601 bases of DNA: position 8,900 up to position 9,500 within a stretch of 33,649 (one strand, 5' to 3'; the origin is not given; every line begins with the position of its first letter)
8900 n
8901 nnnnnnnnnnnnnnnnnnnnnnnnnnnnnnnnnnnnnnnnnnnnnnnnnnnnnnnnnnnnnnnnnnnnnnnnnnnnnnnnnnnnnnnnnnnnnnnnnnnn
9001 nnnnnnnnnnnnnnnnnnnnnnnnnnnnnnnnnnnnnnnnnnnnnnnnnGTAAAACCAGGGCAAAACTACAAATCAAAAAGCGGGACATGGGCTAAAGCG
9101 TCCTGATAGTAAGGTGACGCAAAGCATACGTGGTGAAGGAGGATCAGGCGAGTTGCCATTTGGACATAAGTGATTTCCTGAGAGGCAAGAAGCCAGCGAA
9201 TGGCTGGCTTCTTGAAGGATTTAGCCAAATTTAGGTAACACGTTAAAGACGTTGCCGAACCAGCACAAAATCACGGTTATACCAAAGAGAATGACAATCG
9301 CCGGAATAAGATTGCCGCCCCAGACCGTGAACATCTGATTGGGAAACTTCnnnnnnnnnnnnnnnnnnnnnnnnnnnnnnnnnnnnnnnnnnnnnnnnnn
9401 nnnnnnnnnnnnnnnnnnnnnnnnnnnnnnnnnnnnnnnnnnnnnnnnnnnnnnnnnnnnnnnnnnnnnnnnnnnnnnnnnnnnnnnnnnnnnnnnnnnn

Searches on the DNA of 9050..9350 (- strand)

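Call 7: search_dna_similar(query=window:9050-9350:-, collection=ecoli_genomes, mode=near, max_rows=20, rows=spread)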
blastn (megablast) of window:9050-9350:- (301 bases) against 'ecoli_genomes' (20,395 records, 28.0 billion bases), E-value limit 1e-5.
Records with a match: 5425; places in all: 5455; records where one place covers at least 80% of the query: 5423.
Genomes with a match: 5424 of 5426; with a place that covers at least 80% of the query: 5422. Places per genome that has any: lowest 1, median 1, highest 6. On chromosomes: 5454 places; on plasmids: 1.
Best place of each record, by identity: >=99% 2669; 95-99% 2695; 90-95% 61.
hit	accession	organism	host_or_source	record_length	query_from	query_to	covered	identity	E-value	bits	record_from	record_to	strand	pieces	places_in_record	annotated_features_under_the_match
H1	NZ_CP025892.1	Escherichia coli strain 503025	Homo sapiens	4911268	1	301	100%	100.0%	2e-155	556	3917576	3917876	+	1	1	tnaB: low affinity tryptophan permease TnaB | mdtL: multidrug efflux MFS transporter MdtL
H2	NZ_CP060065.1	Escherichia coli strain G5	Homo sapiens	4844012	1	301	100%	100.0%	2e-155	556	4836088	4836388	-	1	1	tnaB: low affinity tryptophan permease TnaB | mdtL: multidrug efflux MFS transporter MdtL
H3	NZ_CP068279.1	Escherichia coli strain CY708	not collected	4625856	1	301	100%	100.0%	2e-155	556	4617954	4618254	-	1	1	tnaB: low affinity tryptophan permease TnaB | mdtL: multidrug efflux MFS transporter MdtL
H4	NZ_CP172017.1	Escherichia coli strain EcN_Sk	Homo sapiens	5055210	1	301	100%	100.0%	2e-155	556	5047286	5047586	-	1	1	tnaB: low affinity tryptophan permease TnaB | mdtL: multidrug efflux MFS transporter MdtL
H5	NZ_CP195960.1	Escherichia coli strain A3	Raw wastewater influent sample from the ...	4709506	1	301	100%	100.0%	2e-155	556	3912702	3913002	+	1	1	tnaB: low affinity tryptophan permease TnaB | mdtL: multidrug efflux MFS transporter MdtL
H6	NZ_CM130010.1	Escherichia coli strain E3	Poultry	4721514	1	301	100%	100.0%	2e-155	556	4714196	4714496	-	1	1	tnaB: low affinity tryptophan permease TnaB | mdtL: multidrug efflux MFS transporter MdtL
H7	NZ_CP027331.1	Escherichia coli strain 2013C-3277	Homo sapiens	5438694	1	301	100%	99.3%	4e-152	545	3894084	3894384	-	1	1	tnaB: low affinity tryptophan permease TnaB | mdtL: multidrug efflux MFS transporter MdtL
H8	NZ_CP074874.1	Escherichia coli strain 2011C_4037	Homo sapiens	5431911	1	301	100%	99.3%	4e-152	545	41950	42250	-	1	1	tnaB: low affinity tryptophan permease TnaB | mdtL: multidrug efflux MFS transporter MdtL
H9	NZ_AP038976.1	Escherichia coli O103:H2 strain 129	Homo sapiens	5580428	1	301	100%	99.0%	2e-150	540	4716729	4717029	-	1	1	tnaB: low affinity tryptophan permease TnaB | mdtL: multidrug efflux MFS transporter MdtL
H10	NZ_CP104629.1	Escherichia coli strain AHM21C2872I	In-house environment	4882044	2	301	100%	99.3%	1e-151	544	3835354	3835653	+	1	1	tnaB: low affinity tryptophan permease TnaB | mdtL: multidrug efflux MFS transporter MdtL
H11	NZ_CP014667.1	Escherichia coli strain ECONIH2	-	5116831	1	301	100%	97.7%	8e-144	518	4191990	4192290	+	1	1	tnaB: low affinity tryptophan permease TnaB | mdtL: multidrug efflux MFS transporter MdtL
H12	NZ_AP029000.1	Escherichia coli strain GU2018_CL13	Homo sapiens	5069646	1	301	100%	97.7%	8e-144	518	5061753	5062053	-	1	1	tnaB: low affinity tryptophan permease TnaB | mdtL: multidrug efflux MFS transporter MdtL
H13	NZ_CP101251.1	Escherichia coli strain EC21Z-083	Homo sapiens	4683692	1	301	100%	97.4%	4e-142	512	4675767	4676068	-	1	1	tnaB: low affinity tryptophan permease TnaB | mdtL: multidrug efflux MFS transporter MdtL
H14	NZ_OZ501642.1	Escherichia coli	Homo sapiens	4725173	1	301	100%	97.4%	4e-142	512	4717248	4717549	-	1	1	tnaB: low affinity tryptophan permease TnaB | mdtL: multidrug efflux MFS transporter MdtL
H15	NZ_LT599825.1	Escherichia coli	-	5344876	1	301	100%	97.0%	2e-140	507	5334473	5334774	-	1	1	tnaB: low affinity tryptophan permease TnaB | mdtL: multidrug efflux MFS transporter MdtL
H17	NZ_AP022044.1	Escherichia coli strain WP4-S17-ESBL-03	-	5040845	1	301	100%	96.3%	4e-137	496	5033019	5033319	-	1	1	tnaB: low affinity tryptophan permease TnaB | mdtL: multidrug efflux MFS transporter MdtL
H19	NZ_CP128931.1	Escherichia coli strain TUM9757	missing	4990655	1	301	100%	96.0%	2e-135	490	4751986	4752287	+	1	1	tnaB: low affinity tryptophan permease TnaB | mdtL: multidrug efflux MFS transporter MdtL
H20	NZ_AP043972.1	Escherichia coli strain 22AH104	Canis lupus familiaris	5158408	1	213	71%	95.3%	6e-90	339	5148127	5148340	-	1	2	tnaB: low affinity tryptophan permease TnaB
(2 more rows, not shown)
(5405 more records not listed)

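Call 10: get_annotated_region(hit=H13, flank=200)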
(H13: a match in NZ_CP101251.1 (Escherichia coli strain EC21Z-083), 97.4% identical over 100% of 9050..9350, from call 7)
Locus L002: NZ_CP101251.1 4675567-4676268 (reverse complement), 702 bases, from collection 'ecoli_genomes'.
description: Escherichia coli strain EC21Z-083 chromosome, complete genome
organism: Escherichia coli strain EC21Z-083 (NCBI taxid 562)
replicon: chromosome; assembly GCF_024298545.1
host: Homo sapiens; source: -; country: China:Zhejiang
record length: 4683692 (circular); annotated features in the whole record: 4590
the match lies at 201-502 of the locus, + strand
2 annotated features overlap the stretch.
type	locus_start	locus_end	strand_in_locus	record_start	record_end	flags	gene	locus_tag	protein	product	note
CDS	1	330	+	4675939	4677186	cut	tnaB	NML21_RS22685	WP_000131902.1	low affinity tryptophan permease TnaB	-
CDS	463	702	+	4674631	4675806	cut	mdtL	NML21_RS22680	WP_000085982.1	multidrug efflux MFS transporter MdtL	-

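Call 11: get_annotated_region(hit=H15, flank=200)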
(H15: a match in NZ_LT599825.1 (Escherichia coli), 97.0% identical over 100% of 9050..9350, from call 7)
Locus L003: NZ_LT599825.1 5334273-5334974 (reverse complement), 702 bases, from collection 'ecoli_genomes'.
description: Escherichia coli isolate E. coli NRZ14408 chromosome NRZ14408_C
organism: Escherichia coli (NCBI taxid 562)
replicon: chromosome; assembly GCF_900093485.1
host: -; source: -; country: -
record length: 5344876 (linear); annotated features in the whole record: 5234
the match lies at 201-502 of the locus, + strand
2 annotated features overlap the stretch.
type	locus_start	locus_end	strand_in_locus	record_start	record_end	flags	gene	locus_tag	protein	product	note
CDS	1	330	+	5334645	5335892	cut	tnaB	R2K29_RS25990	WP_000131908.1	low affinity tryptophan permease TnaB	-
CDS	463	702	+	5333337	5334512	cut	mdtL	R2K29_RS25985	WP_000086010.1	multidrug efflux MFS transporter MdtL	-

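Call 12: get_annotated_region(hit=H17, flank=200)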
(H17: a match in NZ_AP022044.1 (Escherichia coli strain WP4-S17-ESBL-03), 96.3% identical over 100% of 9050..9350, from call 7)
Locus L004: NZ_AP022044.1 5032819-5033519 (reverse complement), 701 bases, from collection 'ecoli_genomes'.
description: Escherichia coli strain WP4-S17-ESBL-03 chromosome, complete genome
organism: Escherichia coli strain WP4-S17-ESBL-03 (NCBI taxid 562)
replicon: chromosome; assembly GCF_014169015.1
host: -; source: -; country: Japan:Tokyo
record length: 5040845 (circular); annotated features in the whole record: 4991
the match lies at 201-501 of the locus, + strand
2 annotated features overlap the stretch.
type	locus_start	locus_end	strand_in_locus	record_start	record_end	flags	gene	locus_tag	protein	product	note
CDS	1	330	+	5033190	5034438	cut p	tnaB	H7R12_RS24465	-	low affinity tryptophan permease TnaB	frameshifted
CDS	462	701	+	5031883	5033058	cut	mdtL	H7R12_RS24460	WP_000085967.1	multidrug efflux MFS transporter MdtL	-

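Call 13: get_annotated_region(hit=H19, flank=200)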
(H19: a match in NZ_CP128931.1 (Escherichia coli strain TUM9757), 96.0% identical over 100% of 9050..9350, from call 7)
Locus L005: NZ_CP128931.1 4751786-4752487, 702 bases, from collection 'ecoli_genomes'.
description: Escherichia coli strain TUM9757 chromosome, complete genome
organism: Escherichia coli strain TUM9757 (NCBI taxid 562)
replicon: chromosome; assembly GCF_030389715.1
host: missing; source: missing; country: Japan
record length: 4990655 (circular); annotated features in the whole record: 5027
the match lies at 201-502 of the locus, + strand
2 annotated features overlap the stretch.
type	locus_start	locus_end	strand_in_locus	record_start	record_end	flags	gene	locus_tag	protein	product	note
CDS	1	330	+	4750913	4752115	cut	tnaB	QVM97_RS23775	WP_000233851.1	low affinity tryptophan permease TnaB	-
CDS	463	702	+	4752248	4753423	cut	mdtL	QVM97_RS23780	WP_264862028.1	multidrug efflux MFS transporter MdtL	-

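Call 14: get_annotated_region(hit=H20, flank=2500)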
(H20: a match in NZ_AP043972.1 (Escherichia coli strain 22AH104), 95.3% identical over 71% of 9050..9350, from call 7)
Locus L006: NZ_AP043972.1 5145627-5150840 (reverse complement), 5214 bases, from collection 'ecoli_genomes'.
description: Escherichia coli strain 22AH104 chromosome, complete genome
organism: Escherichia coli strain 22AH104 (NCBI taxid 562)
replicon: chromosome; assembly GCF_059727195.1
host: Canis lupus familiaris; source: feces; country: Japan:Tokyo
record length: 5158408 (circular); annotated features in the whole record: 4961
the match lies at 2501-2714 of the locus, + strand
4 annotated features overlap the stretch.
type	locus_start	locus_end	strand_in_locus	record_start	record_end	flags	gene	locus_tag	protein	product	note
CDS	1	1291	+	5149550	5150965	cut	tnaA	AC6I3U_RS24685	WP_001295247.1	tryptophanase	-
CDS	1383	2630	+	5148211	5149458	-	tnaB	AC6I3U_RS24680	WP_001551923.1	low affinity tryptophan permease TnaB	-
CDS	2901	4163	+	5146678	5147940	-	-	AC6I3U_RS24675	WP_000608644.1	IS1380-like element ISEcp1 family transposase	-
CDS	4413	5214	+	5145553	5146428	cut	-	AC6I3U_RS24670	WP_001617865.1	extended-spectrum class A beta-lactamase CTX-M-14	-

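Call 50: search_dna_similar(query=window:9176-9226:-, collection=ecoli_genomes, mode=near, max_rows=12, rows=spread, max_evalue=0.001)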
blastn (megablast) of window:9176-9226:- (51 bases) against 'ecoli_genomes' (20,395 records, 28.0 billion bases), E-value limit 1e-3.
Records with a match: 3632; places in all: 3655; records where one place covers at least 80% of the query: 3560.
Genomes with a match: 3632 of 5426; with a place that covers at least 80% of the query: 3560. Places per genome that has any: lowest 1, median 1, highest 2. On chromosomes: 3655 places; on plasmids: 0.
Best place of each record, by identity: >=99% 2404; 95-99% 663; 90-95% 565.
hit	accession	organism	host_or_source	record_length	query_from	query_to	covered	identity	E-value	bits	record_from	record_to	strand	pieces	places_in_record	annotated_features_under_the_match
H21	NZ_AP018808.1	Escherichia coli strain E2865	Bos taurus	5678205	1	51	100%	100.0%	1e-17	95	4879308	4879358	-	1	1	tnaB: low affinity tryptophan permease TnaB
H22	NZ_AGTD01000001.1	Escherichia coli UMNF18 strain UMNF18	porcine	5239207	1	51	100%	100.0%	1e-17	95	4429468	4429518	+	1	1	tnaB: low affinity tryptophan permease TnaB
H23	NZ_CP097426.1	Escherichia coli strain C289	Homo sapiens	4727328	1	51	100%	100.0%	1e-17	95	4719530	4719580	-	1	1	tnaB: low affinity tryptophan permease TnaB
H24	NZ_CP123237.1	Escherichia coli strain 4588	Homo sapiens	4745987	1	51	100%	100.0%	1e-17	95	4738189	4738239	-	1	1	tnaB: low affinity tryptophan permease TnaB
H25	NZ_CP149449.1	Escherichia coli strain JX21CE33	chicken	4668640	1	51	100%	100.0%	1e-17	95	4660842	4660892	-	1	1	tnaB: low affinity tryptophan permease TnaB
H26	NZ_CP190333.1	Escherichia coli strain EC17CM13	chicken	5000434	1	51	100%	100.0%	1e-17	95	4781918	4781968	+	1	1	tnaB: low affinity tryptophan permease TnaB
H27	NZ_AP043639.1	Escherichia coli strain AST46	Homo sapiens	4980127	1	51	100%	100.0%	1e-17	95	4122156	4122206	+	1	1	tnaB: low affinity tryptophan permease TnaB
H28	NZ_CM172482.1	Escherichia coli strain GZ2408P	Columba livia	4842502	1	51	100%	100.0%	1e-17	95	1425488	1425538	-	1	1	tnaB: low affinity tryptophan permease TnaB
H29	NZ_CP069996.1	Escherichia coli strain FDAARGOS_1300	Homo sapiens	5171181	1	51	100%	96.1%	3e-14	84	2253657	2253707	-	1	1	tnaB: low affinity tryptophan permease TnaB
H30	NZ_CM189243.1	Escherichia coli Nissle 1917 strain Nissle 1917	-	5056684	1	51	100%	96.1%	3e-14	84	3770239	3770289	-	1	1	tnaB: low affinity tryptophan permease TnaB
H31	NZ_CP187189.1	Escherichia coli strain 22AR0010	Homo sapiens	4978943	1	51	100%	94.1%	1e-12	79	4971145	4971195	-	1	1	tnaB: low affinity tryptophan permease TnaB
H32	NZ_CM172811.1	Escherichia coli strain FCI1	Homo sapiens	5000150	15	51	73%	100.0%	8e-10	69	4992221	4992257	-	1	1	none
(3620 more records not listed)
